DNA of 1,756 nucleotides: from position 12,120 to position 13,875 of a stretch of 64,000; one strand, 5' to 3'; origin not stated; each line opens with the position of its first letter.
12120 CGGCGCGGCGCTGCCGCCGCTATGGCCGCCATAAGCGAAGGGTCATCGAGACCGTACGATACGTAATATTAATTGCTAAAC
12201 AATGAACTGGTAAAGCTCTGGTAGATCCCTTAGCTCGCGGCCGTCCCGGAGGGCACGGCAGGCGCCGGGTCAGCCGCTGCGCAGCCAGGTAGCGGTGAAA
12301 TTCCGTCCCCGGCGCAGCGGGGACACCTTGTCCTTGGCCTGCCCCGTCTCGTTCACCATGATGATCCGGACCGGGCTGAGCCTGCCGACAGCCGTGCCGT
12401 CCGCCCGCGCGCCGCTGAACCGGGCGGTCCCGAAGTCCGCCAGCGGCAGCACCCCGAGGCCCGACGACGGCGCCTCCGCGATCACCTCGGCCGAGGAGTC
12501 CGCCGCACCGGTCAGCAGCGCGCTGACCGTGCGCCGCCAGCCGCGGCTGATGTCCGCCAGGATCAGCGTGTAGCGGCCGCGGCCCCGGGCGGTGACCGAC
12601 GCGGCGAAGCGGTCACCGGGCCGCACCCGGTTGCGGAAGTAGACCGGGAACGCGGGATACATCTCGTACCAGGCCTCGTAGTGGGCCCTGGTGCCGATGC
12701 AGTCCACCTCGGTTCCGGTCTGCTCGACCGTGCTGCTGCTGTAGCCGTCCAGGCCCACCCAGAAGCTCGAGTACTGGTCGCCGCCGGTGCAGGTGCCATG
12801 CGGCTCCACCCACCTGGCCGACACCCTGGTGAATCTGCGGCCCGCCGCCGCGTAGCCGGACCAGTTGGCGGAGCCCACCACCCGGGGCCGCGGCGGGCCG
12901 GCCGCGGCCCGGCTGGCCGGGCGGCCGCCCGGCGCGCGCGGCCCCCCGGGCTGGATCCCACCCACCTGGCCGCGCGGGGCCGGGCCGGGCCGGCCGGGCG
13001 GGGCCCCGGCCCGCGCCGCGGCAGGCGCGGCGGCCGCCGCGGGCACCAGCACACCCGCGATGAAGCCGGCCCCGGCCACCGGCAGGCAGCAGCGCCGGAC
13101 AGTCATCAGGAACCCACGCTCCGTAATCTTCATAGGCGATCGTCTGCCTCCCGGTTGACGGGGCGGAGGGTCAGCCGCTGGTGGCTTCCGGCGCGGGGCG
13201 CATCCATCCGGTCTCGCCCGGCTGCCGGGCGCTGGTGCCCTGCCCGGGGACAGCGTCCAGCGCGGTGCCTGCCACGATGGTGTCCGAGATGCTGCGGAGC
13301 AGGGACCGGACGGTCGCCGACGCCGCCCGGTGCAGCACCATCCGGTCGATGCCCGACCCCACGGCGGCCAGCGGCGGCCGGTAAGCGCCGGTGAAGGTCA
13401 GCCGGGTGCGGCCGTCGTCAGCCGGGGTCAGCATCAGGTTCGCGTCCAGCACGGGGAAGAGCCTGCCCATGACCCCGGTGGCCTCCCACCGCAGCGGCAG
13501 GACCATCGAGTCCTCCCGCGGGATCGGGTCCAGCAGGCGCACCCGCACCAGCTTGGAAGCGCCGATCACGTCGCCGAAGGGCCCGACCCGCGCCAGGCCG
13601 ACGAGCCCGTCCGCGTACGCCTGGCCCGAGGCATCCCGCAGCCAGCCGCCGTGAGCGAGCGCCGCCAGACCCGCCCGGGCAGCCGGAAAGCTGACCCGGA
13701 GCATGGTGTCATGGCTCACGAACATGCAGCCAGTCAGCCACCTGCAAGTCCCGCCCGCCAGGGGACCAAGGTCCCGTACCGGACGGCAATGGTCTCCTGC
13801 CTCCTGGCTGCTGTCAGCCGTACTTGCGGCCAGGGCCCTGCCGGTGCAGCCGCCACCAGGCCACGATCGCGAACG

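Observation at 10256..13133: Tandem triplication of secreted G1 (eqolisin-type) glutamic peptidase genes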

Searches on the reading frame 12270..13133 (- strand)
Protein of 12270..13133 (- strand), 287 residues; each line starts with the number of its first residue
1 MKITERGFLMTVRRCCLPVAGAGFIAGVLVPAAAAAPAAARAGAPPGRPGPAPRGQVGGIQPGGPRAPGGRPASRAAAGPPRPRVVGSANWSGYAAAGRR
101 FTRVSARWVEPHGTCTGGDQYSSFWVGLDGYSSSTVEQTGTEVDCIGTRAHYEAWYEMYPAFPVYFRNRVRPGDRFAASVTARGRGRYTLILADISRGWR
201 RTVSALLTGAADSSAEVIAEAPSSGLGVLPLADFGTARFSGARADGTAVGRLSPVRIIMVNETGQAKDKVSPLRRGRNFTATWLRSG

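Call 3: search_protein_families(library=pfam, proteins=[window:12270-13133:-], max_evalue=0.01)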
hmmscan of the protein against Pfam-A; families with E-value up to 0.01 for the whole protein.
window:12270-13133:- (287 aa): 1 family
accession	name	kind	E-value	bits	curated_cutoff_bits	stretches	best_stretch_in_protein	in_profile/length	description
PF01828.24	Peptidase_A4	-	1.2e-29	103.7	22.3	1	90-267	2-191/206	Peptidase A4 family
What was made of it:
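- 12270..13106 (-): g3: G1 glutamic peptidase paralogue, 278 aa, with a basic mature domain (pI 10.0, 25 Lys+Arg). It is the most divergent and rarest lineage, and its pro-region lacks clear LIRPG motifs. PF01828 E 1e-29 (call 3).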

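Call 4: search_protein_families(library=ncbifam, proteins=[window:12270-13133:-], max_evalue=0.01)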
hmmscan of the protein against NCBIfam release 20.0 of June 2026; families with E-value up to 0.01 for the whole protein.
window:12270-13133:- (287 aa): 0 families

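Call 28: find_homologous_proteins(query=window:12270-13106:-, max_evalue=0.00001)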
Query window:12270-13106:- (278 aa): 5516 proteins with E <= 0.00001 among 8000 candidates; the best 120 are listed.
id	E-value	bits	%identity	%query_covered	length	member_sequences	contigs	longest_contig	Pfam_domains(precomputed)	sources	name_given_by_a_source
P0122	5.6e-112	392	98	64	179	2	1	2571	PF01828.25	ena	-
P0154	9.1e-107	375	66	100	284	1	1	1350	PF01828.25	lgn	-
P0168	4.9e-106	372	70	82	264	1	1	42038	PF01828.25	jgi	jgi:hypothetical protein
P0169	8.0e-95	335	62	100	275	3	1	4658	PF01828.25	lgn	-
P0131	4.9e-92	326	58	99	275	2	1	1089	PF01828.25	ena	-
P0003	9.5e-90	319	59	98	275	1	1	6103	PF01828.25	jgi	jgi:hypothetical protein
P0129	1.3e-89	318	55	99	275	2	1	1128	PF01828.25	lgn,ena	-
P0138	9.6e-89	316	62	87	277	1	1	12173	PF01828.25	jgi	jgi:Peptidase A4 family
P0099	4.6e-88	313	55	99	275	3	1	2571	PF01828.25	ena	-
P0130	3.6e-87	310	55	99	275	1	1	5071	PF01828.25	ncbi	-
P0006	3.4e-86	307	56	98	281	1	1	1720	PF01828.25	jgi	jgi:hypothetical protein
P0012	3.8e-85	304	58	91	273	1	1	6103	PF01828.25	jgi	jgi:hypothetical protein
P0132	1.3e-84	302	61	77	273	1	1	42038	PF01828.25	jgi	jgi:hypothetical protein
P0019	2.2e-84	301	55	99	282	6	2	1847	PF01828.25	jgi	jgi:Peptidase A4 family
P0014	3.4e-84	301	54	99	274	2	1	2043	PF01828.25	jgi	jgi:hypothetical protein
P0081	5.9e-84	300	55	99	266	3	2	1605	PF01828.25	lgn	-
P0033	6.2e-84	300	56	99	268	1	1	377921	PF01828.25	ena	-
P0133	9.2e-84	299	64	71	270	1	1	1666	PF01828.25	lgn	-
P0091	5.0e-83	297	55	99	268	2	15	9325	PF01828.25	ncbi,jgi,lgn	ncbi:MAG TPA: G1 family glutamic endopeptidase [Streptosporangiaceae bacterium]|jgi:peptidase A4-lik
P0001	6.2e-83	296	58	100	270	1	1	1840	PF01828.25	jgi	jgi:hypothetical protein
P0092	7.5e-83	296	64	79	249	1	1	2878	PF01828.25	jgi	jgi:hypothetical protein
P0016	3.2e-82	294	55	99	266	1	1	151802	PF01828.25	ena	-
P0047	3.2e-82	294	53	99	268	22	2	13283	PF01828.25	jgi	jgi:hypothetical protein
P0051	3.4e-82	294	53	99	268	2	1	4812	PF01828.25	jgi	-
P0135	4.9e-82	294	54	99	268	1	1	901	PF01828.25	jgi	jgi:Peptidase A4 family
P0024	6.1e-82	293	54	99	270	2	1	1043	PF01828.25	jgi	jgi:hypothetical protein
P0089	7.1e-82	293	61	72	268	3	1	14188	PF01828.25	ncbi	-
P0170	9.8e-82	293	54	99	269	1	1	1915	PF01828.25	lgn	-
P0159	1.1e-81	292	56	99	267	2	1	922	PF01828.25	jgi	jgi:hypothetical protein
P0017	1.8e-81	292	55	99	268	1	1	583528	PF01828.25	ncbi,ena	-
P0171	2.3e-81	291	54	99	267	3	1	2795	PF01828.25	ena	-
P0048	2.9e-81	291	54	99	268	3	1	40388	PF01828.25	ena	-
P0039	4.1e-81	290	53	99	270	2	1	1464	PF01828.25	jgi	jgi:hypothetical protein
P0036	4.4e-81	290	52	99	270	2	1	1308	PF01828.25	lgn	-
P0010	5.6e-81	290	68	72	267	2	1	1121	PF01828.25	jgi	-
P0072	6.2e-81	290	55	99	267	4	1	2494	PF01828.25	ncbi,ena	-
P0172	1.3e-80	289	53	99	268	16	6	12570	PF01828.25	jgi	jgi:hypothetical protein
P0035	1.8e-80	288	52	99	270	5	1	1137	PF01828.25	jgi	jgi:hypothetical protein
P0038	1.8e-80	288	53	99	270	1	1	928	PF01828.25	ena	-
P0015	2.2e-80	288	54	99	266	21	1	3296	PF01828.25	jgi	jgi:hypothetical protein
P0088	2.3e-80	288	62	79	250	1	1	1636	PF01828.25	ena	-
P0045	3.3e-80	288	52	99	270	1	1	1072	PF01828.25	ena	-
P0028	5.4e-80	287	55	99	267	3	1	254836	PF01828.25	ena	-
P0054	5.5e-80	287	54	99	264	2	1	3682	PF01828.25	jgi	jgi:Peptidase A4 family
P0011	9.2e-80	286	54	99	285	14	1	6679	PF01828.25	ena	-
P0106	9.3e-80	286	54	99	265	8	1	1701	PF01828.25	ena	-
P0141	9.4e-80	286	54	99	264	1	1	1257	PF01828.25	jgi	-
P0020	9.4e-80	286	53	99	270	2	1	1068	PF01828.25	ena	-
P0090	1.1e-79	286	54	99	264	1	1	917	PF01828.25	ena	-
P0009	1.3e-79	286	66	72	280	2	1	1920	PF01828.25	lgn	-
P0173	1.5e-79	285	53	99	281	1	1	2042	PF01828.25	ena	-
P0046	1.5e-79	285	63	72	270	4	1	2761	PF01828.25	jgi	jgi:hypothetical protein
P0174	1.6e-79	285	55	85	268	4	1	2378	PF01828.25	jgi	jgi:hypothetical protein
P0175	1.7e-79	285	54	99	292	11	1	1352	PF01828.25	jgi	jgi:hypothetical protein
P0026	1.8e-79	285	52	99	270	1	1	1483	PF01828.25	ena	-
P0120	2.4e-79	285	52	99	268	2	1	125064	PF01828.25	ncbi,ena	-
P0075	2.4e-79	285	54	99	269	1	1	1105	PF01828.25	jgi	jgi:hypothetical protein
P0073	2.9e-79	284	54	99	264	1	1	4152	PF01828.25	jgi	jgi:hypothetical protein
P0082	3.4e-79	284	53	99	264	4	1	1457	PF01828.25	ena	-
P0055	4.7e-79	284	53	99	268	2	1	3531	PF01828.25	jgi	-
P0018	5.3e-79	284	52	99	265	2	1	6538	PF01828.25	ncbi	-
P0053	6.5e-79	283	53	99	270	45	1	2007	PF01828.25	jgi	jgi:Peptidase A4 family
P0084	6.6e-79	283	53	99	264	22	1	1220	PF01828.25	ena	-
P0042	7.3e-79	283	53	99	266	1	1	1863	PF01828.25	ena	-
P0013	7.7e-79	283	53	99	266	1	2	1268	PF01828.25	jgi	jgi:hypothetical protein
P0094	9.4e-79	283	53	99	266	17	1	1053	PF01828.25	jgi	jgi:Peptidase A4 family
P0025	1.1e-78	283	52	99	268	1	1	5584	PF01828.25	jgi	jgi:Peptidase A4 family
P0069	1.1e-78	282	53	99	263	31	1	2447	PF01828.25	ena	-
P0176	1.3e-78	282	54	99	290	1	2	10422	PF01828.25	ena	-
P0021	1.8e-78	282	53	99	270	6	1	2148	PF01828.25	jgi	jgi:hypothetical protein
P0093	2.0e-78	282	60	72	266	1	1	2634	PF01828.25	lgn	-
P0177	2.1e-78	282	54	99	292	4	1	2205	PF01828.25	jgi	jgi:hypothetical protein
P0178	2.2e-78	282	52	99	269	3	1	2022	PF01828.25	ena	-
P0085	2.3e-78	281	53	99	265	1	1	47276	PF01828.25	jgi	jgi:hypothetical protein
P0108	2.5e-78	281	53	99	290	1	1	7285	PF01828.25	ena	-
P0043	2.6e-78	281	53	99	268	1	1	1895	PF01828.25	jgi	jgi:Peptidase A4 family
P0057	2.9e-78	281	53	99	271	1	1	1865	PF01828.25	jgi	jgi:Peptidase A4 family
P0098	3.0e-78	281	62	71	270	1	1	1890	PF01828.25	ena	-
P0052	3.1e-78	281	52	99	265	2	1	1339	PF01828.25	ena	-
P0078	3.5e-78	281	52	99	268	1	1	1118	PF01828.25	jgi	jgi:hypothetical protein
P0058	4.0e-78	281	63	72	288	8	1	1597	PF01828.25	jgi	jgi:hypothetical protein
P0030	5.4e-78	280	52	99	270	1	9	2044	PF01828.25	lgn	-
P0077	6.2e-78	280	60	80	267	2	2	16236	PF01828.25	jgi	jgi:hypothetical protein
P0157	8.0e-78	280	52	99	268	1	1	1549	PF01828.25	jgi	jgi:hypothetical protein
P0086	8.0e-78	280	53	99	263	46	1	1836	PF01828.25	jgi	-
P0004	1.1e-77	279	65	72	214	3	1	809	PF01828.25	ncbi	-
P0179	1.1e-77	279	53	99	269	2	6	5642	PF01828.25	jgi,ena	-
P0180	1.2e-77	279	51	99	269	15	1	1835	PF01828.25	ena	-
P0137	1.3e-77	279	53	98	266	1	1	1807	PF01828.25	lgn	-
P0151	2.0e-77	278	53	99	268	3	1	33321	PF01828.25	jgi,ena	-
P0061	2.0e-77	278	63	72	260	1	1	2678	PF01828.25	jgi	jgi:hypothetical protein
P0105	2.4e-77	278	57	82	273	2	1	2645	PF01828.25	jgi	jgi:hypothetical protein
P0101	2.6e-77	278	53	99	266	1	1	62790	PF01828.25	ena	-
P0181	2.7e-77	278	53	99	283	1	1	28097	PF01828.25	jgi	jgi:hypothetical protein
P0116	2.8e-77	278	53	99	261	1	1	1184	PF01828.25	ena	-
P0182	2.8e-77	278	58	80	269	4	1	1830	PF01828.25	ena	-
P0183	3.0e-77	278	53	99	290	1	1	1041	PF01828.25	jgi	jgi:hypothetical protein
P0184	3.0e-77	278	52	99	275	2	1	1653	PF01828.25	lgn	-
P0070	4.2e-77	277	53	99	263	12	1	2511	PF01828.25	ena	-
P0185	4.8e-77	277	53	99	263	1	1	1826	PF01828.25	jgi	-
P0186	4.9e-77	277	54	99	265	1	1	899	PF01828.25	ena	-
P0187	5.2e-77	277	54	99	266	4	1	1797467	PF01828.25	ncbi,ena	-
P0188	5.6e-77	277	53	99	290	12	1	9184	PF01828.25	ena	-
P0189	6.7e-77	277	54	99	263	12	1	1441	PF01828.25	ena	-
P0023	6.8e-77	277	52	99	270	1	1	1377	PF01828.25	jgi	jgi:hypothetical protein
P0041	7.2e-77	277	53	99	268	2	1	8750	PF01828.25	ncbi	ncbi:MAG: G1 family glutamic endopeptidase [Streptosporangiales bacterium]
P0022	7.8e-77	276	52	99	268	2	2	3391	PF01828.25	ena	-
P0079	9.2e-77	276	54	99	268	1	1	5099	PF01828.25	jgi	jgi:Peptidase A4 family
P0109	1.0e-76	276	54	99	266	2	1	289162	PF01828.25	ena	-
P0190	1.2e-76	276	51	99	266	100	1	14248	PF01828.25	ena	-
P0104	1.3e-76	276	60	71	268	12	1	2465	PF01828.25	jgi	jgi:hypothetical protein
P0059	1.3e-76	276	51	99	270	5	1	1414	PF01828.25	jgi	jgi:Peptidase A4 family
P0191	1.3e-76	276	59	81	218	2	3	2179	PF01828.25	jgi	jgi:hypothetical protein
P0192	1.5e-76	276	54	99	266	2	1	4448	PF01828.25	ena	-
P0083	1.5e-76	275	58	80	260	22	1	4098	PF01828.25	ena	-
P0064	1.6e-76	275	52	99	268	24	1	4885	PF01828.25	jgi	jgi:hypothetical protein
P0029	2.0e-76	275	52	99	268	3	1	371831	PF01828.25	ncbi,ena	-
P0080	2.1e-76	275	58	79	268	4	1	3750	PF01828.25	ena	-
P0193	2.1e-76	275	53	100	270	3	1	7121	PF01828.25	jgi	jgi:hypothetical protein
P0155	2.3e-76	275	57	78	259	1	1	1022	PF01828.25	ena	-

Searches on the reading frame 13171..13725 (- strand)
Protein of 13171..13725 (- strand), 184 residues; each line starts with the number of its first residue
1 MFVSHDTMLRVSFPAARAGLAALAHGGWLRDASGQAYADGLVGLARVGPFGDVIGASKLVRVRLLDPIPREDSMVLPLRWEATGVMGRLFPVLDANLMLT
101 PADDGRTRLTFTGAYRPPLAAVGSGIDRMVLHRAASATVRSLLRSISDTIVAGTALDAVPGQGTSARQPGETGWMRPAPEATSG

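Call 55: search_protein_families(library=pfam, proteins=[window:13171-13725:-], max_evalue=1)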
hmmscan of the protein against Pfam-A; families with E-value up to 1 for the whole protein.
window:13171-13725:- (184 aa): 1 family
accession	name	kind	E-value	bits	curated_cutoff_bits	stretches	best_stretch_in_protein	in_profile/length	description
PF10604.15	Polyketide_cyc2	-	0.08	13.7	27.4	1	96-144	90-135/142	Polyketide cyclase / dehydrase and lipid transport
